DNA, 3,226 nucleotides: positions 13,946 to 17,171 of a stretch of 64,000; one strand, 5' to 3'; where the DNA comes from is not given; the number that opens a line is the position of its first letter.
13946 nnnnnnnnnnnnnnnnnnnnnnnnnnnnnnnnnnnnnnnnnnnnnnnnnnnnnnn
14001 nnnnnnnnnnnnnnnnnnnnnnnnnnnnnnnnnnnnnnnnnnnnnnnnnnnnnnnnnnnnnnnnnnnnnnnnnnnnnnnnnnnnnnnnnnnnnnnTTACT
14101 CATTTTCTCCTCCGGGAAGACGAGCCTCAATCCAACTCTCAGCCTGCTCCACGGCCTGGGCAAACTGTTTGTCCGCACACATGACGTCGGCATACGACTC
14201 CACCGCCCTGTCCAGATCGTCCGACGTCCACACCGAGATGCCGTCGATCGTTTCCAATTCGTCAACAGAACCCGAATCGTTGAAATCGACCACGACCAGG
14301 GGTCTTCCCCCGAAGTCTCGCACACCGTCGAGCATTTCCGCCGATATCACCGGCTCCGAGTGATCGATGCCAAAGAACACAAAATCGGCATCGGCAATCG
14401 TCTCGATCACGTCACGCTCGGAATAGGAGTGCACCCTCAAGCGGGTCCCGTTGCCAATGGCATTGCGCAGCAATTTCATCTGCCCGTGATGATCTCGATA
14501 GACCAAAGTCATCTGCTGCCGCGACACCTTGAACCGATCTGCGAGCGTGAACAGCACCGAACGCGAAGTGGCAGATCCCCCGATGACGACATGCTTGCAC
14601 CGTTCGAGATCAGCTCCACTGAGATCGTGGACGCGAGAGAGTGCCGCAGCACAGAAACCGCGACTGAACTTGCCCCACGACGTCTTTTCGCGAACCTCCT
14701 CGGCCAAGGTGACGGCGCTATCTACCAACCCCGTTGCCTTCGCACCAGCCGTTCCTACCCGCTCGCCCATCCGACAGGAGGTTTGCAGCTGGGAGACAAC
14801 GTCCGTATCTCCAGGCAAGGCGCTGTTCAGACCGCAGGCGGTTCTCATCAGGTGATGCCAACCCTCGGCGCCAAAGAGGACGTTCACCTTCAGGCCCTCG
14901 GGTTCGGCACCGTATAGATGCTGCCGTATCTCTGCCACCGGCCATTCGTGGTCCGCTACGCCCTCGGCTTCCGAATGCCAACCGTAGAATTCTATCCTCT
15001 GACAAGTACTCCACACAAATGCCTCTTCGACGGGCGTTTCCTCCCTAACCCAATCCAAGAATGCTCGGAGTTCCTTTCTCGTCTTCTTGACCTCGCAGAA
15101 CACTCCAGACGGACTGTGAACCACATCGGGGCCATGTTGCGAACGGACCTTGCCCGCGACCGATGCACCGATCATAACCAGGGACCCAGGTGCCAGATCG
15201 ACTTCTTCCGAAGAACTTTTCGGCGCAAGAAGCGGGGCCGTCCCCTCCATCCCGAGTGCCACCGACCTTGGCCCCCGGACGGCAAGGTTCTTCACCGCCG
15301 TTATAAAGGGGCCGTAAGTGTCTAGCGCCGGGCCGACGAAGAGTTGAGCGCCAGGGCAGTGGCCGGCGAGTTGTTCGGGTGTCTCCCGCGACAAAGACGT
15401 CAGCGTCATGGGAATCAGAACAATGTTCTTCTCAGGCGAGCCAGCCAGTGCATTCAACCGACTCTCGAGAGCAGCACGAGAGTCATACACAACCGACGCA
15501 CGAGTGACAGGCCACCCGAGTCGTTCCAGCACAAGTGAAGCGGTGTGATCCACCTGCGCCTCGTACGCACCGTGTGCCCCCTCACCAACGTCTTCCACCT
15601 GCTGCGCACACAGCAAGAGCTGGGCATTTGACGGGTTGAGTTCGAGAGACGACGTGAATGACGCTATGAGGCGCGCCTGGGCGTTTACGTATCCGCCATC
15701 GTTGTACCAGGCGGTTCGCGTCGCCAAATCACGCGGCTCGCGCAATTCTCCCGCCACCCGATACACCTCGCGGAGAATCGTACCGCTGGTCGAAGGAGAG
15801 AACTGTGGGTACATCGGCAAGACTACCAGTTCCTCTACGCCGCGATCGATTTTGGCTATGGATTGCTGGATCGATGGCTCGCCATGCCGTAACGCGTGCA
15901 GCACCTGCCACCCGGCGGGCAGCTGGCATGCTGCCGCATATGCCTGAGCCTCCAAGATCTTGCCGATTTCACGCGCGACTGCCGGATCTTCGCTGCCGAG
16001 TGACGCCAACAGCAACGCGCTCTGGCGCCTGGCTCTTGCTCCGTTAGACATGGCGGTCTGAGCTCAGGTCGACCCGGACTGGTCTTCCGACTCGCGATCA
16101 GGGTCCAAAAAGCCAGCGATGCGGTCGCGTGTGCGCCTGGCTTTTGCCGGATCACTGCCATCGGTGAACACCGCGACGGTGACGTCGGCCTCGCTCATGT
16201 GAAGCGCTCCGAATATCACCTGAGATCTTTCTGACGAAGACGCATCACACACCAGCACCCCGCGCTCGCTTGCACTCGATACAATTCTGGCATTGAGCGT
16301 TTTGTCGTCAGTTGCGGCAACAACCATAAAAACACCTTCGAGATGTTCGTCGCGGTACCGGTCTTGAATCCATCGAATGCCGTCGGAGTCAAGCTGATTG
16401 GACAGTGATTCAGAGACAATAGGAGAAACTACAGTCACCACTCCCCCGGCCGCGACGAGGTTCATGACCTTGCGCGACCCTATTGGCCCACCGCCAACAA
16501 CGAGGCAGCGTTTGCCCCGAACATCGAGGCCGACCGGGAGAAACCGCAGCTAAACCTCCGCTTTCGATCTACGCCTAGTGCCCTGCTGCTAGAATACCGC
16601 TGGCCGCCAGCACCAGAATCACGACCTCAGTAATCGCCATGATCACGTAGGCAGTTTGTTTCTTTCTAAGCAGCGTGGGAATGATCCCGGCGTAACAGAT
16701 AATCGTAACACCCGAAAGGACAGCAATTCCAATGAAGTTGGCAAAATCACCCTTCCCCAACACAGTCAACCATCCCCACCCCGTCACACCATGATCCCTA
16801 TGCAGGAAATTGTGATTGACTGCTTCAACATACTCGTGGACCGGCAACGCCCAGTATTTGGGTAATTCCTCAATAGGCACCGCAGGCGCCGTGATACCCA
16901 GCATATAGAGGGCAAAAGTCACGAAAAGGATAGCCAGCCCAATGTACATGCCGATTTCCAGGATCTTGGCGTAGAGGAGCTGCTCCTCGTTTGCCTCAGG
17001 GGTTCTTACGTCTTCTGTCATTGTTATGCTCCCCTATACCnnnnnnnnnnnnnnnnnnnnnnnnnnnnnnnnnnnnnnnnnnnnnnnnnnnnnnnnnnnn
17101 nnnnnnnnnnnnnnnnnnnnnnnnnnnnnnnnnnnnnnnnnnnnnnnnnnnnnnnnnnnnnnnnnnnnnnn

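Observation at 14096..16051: Ferrochelatase-like domain fused to glutamyl-tRNA reductase, with apparently degenerate chelatase active site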

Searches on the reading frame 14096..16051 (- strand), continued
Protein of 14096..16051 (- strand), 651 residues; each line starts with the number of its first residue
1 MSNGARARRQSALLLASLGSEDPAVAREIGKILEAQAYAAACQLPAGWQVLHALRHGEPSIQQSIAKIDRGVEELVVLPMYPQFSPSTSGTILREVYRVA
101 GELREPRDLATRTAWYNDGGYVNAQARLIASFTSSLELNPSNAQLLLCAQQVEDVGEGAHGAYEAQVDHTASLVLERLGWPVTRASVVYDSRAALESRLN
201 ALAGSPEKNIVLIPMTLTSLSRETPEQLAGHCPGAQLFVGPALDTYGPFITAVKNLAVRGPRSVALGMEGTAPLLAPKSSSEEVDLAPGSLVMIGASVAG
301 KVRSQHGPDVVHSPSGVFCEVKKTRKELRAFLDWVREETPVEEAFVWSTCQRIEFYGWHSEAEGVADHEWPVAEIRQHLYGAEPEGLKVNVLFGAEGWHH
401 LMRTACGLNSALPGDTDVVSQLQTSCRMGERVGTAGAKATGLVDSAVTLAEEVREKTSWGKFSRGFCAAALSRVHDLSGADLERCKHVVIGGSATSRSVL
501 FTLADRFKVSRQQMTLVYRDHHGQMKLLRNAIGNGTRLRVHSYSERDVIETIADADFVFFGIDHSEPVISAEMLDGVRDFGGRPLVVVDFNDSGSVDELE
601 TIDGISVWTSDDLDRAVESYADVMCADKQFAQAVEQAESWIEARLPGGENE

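Call 52: find_encoding_contigs(protein=P0117, flank=10000, max_places=1)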
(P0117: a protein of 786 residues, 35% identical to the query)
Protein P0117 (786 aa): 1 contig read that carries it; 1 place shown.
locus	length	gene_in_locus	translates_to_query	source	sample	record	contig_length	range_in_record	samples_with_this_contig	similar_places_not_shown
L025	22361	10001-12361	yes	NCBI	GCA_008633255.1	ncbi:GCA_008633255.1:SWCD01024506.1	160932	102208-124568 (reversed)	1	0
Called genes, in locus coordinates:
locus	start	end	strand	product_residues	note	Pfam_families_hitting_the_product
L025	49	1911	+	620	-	PF13230:GATase_4 (weak), PF13522:GATase_6, PF13537:GATase_7, PF01380:SIS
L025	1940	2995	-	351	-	PF12697:Abhydrolase_6 (faint), PF02230:Abhydrolase_2 (weak), PF12146:Hydrolase_4 (faint), PF01738:DLH, PF00326:Peptidase_S9 (faint), PF07859:Abhydrolase_3 (weak)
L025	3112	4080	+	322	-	PF01261:AP_endonuc_2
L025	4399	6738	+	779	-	-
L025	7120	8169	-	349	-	PF00994:MoCF_biosynth (weak), PF18146:CinA_KH, PF02464:CinA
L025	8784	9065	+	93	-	PF00076:RRM_1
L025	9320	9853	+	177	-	-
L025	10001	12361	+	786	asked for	PF00762:Ferrochelatase, PF05201:GlutR_N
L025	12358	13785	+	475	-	PF04055:Radical_SAM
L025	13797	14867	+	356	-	PF01208:URO-D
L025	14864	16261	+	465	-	PF00890:FAD_binding_2 (weak), PF01266:DAO, PF01494:FAD_binding_3 (faint), PF01946:Thi4 (weak), PF07992:Pyr_redox_2 (faint), PF12831:FAD_oxidored (weak), PF13450:NAD_binding_8, PF01593:Amino_oxidase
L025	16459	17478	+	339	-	PF00490:ALAD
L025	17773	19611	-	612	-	PF01964:ThiC_Rad_SAM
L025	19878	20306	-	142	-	PF02410:RsfS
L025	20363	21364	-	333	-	PF13641:Glyco_tranf_2_3, PF00535:Glycos_transf_2, PF13632:Glyco_trans_2_3 (faint)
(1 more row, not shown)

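Call 53: find_encoding_contigs(protein=P0109, flank=10000, max_places=1)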
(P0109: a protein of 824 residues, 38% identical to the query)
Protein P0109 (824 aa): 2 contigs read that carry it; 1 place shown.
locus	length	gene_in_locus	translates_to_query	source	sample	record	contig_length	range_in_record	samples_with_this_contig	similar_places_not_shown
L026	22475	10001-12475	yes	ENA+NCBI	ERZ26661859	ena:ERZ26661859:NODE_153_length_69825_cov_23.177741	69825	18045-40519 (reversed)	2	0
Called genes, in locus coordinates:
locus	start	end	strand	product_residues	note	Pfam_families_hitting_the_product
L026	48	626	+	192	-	PF04542:Sigma70_r2, PF08281:Sigma70_r4_2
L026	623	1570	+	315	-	-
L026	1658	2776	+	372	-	PF02729:OTCace_N, PF00185:OTCace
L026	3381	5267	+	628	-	PF00246:Peptidase_M14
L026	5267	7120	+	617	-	PF00246:Peptidase_M14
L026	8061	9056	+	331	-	-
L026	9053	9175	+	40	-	-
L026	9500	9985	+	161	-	-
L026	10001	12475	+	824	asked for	PF00762:Ferrochelatase, PF05201:GlutR_N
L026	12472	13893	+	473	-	PF04055:Radical_SAM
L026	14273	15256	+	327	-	PF01208:URO-D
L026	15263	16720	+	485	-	PF00890:FAD_binding_2 (weak), PF01266:DAO, PF01593:Amino_oxidase, PF01946:Thi4 (weak), PF12831:FAD_oxidored (weak), PF13450:NAD_binding_8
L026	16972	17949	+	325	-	PF00490:ALAD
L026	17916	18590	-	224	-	PF02602:HEM4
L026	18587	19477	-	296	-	PF01379:Porphobil_deam, PF03900:Porphobil_deamC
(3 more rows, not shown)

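Call 63: list_cluster_members(proteins=[P0001, P0002, P0108, P0117, P0109, P0064, P0104, P0092, P0047, P0102])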
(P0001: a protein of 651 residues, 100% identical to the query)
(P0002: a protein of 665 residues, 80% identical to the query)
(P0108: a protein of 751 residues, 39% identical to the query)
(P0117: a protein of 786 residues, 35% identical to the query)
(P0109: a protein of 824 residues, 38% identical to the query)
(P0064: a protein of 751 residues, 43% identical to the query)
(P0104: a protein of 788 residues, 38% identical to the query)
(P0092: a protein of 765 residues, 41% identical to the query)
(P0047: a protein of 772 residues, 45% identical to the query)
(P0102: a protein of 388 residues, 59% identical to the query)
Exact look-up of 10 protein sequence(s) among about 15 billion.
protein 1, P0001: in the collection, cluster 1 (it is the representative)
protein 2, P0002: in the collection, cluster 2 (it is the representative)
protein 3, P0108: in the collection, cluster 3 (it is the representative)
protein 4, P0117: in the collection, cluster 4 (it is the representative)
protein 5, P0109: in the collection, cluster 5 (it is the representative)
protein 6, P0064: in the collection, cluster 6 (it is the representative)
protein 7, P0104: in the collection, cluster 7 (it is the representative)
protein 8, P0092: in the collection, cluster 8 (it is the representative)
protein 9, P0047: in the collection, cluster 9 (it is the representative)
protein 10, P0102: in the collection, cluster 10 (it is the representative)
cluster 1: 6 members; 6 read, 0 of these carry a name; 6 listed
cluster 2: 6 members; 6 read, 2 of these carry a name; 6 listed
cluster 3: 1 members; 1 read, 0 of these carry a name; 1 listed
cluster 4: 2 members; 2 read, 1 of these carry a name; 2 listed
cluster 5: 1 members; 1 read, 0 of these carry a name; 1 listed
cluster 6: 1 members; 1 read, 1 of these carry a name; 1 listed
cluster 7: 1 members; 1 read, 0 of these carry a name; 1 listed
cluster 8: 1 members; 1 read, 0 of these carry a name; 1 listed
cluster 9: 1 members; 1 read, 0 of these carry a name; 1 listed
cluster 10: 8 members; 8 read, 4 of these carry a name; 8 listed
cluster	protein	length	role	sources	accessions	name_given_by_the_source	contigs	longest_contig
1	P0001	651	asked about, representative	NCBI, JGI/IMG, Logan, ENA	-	-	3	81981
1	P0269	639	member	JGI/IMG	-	-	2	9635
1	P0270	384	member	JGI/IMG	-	-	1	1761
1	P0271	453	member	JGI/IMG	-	-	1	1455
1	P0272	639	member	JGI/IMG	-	-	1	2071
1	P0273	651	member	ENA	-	-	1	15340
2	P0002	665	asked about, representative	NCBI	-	-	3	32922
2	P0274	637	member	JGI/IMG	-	glutamyl-tRNA reductase/protoheme ferro-lyase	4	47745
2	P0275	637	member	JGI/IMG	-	glutamyl-tRNA reductase/protoheme ferro-lyase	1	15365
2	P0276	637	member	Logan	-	-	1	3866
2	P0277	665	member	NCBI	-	-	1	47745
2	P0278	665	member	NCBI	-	-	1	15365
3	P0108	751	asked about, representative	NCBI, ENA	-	-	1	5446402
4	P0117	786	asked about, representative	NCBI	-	-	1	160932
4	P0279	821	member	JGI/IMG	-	protoporphyrin/coproporphyrin ferrochelatase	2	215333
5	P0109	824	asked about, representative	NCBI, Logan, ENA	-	-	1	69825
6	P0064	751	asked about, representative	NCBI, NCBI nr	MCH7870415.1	MAG: ferrochelatase [Planctomycetes bacterium] | ferrochelatase [Planctomycetota bacterium]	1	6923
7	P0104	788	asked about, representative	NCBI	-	-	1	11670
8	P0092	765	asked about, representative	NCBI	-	-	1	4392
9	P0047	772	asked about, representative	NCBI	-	-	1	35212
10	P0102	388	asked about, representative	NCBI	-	-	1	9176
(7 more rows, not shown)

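Call 64: find_encoding_contigs(protein=P0102, flank=8000, max_places=2)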
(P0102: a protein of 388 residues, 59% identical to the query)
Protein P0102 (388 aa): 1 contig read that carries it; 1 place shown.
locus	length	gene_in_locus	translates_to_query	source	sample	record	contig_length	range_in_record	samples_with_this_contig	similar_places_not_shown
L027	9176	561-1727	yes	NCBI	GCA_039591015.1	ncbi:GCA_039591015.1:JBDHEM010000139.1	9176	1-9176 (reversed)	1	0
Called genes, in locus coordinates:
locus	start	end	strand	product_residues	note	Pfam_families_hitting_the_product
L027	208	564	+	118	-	PF13241:NAD_binding_7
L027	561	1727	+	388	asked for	PF05201:GlutR_N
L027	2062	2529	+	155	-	PF13237:Fer4_10 (faint), PF12838:Fer4_7, PF13187:Fer4_9 (weak), PF13484:Fer4_16 (faint), PF00037:Fer4 (weak), PF12139:APS-reductase_C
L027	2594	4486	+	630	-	PF00890:FAD_binding_2, PF02910:Succ_DH_flav_C (weak)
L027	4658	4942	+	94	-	PF04606:Ogr_Delta (weak)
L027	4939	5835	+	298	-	PF03692:CxxCxxCC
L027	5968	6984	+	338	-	PF12838:Fer4_7 (faint), PF13187:Fer4_9 (faint), PF14697:Fer4_21 (faint), PF00037:Fer4 (faint), PF12837:Fer4_6 (faint), PF12800:Fer4_4 (faint)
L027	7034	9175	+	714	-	?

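Call 65: find_encoding_contigs(protein=P0118, flank=8000, max_places=1)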
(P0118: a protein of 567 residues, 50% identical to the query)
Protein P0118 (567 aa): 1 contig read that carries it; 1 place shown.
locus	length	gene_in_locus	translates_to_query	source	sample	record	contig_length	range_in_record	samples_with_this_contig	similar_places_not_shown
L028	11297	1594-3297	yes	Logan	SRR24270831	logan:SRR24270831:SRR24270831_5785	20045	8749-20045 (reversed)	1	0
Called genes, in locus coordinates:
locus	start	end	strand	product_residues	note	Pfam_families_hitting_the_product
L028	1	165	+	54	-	?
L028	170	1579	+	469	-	PF01656:CbiA, PF13500:AAA_26, PF07685:GATase_3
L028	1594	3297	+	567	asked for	PF13241:NAD_binding_7, PF05201:GlutR_N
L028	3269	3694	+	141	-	PF01903:CbiX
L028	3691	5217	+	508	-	PF00590:TP_methylase, PF02602:HEM4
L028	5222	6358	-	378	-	PF00266:Aminotran_5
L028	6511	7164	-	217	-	PF13513:HEAT_EZ (faint), PF13646:HEAT_2 (faint)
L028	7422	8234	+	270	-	PF13189:Cytidylate_kin2, PF04972:BON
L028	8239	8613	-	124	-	PF00072:Response_reg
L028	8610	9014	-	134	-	PF00072:Response_reg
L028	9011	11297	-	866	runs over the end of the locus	PF01326:PPDK_N, PF00391:PEP-utilizers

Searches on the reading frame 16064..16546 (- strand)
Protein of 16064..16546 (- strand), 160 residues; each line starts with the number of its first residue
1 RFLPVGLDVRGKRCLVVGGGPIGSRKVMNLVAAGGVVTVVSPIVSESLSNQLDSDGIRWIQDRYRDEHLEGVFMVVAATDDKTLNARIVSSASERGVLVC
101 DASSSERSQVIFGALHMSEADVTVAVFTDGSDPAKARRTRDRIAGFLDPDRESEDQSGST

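Call 3: search_protein_families(library=pfam, proteins=[window:16064-16465:-], max_evalue=0.01)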
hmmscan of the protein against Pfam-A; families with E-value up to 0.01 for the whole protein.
window:16064-16465:- (133 aa): 1 family
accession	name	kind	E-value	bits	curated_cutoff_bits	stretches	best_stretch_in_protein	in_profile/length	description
PF13241.12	NAD_binding_7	-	1.1e-15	58.4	22.1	1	2-87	25-104/104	Putative NAD(P)-binding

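Call 4: search_protein_families(library=ncbifam, proteins=[window:16064-16465:-], max_evalue=0.01)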
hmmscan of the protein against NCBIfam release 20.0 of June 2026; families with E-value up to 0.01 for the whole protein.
window:16064-16465:- (133 aa): 6 families
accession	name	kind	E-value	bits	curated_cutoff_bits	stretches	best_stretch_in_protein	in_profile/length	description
TIGR01470.1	cysG_Nterm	subfamily_domain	8.2e-20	71.3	62.3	1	3-122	28-146/205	siroheme synthase, N-terminal domain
NF005222.0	PRK06718.1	equivalog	5.8e-17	62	204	1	2-123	29-148/203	NAD(P)-binding protein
NF007922.1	PRK10637.1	equivalog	8.9e-17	61.2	400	1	3-122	29-149/450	siroheme synthase CysG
NF004045.0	PRK05562.1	equivalog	4.4e-10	39.3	181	1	3-120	44-160/225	NAD(P)-dependent oxidoreductase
NF005223.0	PRK06719.1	equivalog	4.7e-06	26.4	223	1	3-119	32-143/157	precorrin-2 dehydrogenase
NF040890.1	trans_reg_YgbI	equivalog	0.0062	16.1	400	1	50-112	183-241/253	DNA-binding transcriptional repressor YgbI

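Call 46: search_protein_families(library=ncbifam, proteins=[window:16064-16546:-], max_evalue=0.00001)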
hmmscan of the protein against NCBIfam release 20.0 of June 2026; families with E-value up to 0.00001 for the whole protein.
window:16064-16546:- (160 aa): 5 families
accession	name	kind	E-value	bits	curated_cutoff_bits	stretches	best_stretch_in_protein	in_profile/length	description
TIGR01470.1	cysG_Nterm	subfamily_domain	7.1e-28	97.7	62.3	1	3-149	1-146/205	siroheme synthase, N-terminal domain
NF007922.1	PRK10637.1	equivalog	2.2e-26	92.8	400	1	2-149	1-149/450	siroheme synthase CysG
NF005222.0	PRK06718.1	equivalog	1.6e-25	89.9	204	1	2-150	2-148/203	NAD(P)-binding protein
NF004045.0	PRK05562.1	equivalog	3.3e-14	52.8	181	1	13-147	27-160/225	NAD(P)-dependent oxidoreductase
NF005223.0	PRK06719.1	equivalog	5.2e-12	45.7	223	1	4-145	6-142/157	precorrin-2 dehydrogenase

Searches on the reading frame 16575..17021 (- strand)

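Call 3: search_protein_families(library=pfam, proteins=[window:16575-17021:-], max_evalue=0.01)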
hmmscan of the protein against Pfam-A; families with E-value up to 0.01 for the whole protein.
window:16575-17021:- (148 aa): 1 family
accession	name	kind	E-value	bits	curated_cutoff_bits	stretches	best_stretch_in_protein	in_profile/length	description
PF08301.18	HCV_NS5a_1b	-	0.0056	17.7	27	0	44-126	3-83/102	Hepatitis C virus non-structural 5a domain 1b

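Call 46: search_protein_families(library=ncbifam, proteins=[window:16575-17021:-], max_evalue=0.00001)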
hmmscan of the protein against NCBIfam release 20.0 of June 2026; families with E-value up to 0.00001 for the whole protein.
window:16575-17021:- (148 aa): 0 families

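Call 66: search_protein_families(library=pfam, proteins=[window:16575-17021:-], max_evalue=0.01)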
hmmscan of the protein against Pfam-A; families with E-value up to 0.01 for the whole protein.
window:16575-17021:- (148 aa): 1 family
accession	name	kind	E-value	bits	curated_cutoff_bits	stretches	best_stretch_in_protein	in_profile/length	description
PF08301.18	HCV_NS5a_1b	-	0.0056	17.7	27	0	44-126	3-83/102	Hepatitis C virus non-structural 5a domain 1b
